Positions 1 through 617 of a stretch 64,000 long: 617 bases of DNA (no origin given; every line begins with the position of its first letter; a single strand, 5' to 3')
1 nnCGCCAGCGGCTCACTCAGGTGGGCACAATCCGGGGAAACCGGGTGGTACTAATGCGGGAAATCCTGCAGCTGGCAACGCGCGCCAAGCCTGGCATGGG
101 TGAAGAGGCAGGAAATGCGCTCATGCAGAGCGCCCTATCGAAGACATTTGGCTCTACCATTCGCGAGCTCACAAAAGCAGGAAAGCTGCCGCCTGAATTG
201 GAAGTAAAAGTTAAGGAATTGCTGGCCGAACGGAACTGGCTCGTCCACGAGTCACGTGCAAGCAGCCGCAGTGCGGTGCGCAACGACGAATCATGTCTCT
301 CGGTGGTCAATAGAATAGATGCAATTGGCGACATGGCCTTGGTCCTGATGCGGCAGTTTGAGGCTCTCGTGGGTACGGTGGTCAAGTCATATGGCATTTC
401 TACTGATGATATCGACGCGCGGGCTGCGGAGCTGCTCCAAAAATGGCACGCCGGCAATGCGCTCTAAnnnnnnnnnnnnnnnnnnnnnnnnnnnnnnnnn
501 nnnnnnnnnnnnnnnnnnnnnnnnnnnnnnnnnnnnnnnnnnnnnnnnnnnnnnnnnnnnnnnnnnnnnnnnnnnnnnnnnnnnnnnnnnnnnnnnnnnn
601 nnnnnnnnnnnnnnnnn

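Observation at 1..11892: Large sedentary-type integron cassette array (22 attC sites, ~24 cassettes) with the integrase off-window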

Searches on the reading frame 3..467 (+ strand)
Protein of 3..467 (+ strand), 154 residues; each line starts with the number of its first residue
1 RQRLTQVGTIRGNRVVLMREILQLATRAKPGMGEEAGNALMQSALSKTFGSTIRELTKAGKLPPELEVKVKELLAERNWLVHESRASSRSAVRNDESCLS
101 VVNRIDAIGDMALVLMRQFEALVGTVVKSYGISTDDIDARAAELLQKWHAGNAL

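Call 15: search_protein_families(library=pfam, max_evalue=0.01, proteins=[window:3-467:+])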
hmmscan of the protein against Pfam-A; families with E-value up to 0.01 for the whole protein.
window:3-467:+ (154 aa): 0 families

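Call 66: search_protein_families(library=padloc, max_evalue=0.001, proteins=[window:3-467:+])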
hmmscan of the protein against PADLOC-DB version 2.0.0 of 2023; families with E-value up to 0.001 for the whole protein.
window:3-467:+ (154 aa): 0 families

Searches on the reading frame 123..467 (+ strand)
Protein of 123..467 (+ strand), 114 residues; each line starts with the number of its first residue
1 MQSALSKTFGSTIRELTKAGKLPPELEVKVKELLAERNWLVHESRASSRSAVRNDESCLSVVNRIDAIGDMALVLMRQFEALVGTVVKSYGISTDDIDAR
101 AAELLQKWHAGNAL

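Call 59: find_encoding_contigs(protein=window:123-467:+, flank=10000, max_places=10)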
Protein window:123-467:+ (114 aa): 1 contig read that carries it; 1 place shown.
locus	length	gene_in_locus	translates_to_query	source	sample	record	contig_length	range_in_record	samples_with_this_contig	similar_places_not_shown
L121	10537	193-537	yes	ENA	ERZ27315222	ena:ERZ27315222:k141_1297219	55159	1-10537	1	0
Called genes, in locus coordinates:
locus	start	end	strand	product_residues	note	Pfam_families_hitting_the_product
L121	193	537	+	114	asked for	-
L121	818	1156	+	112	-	PF16702:DUF5063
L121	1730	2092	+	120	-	-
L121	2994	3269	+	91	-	PF14384:BrnA_antitoxin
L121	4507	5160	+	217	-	-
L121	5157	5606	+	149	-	PF14087:DUF4267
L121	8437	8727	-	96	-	-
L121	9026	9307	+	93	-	-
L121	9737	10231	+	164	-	PF14317:YcxB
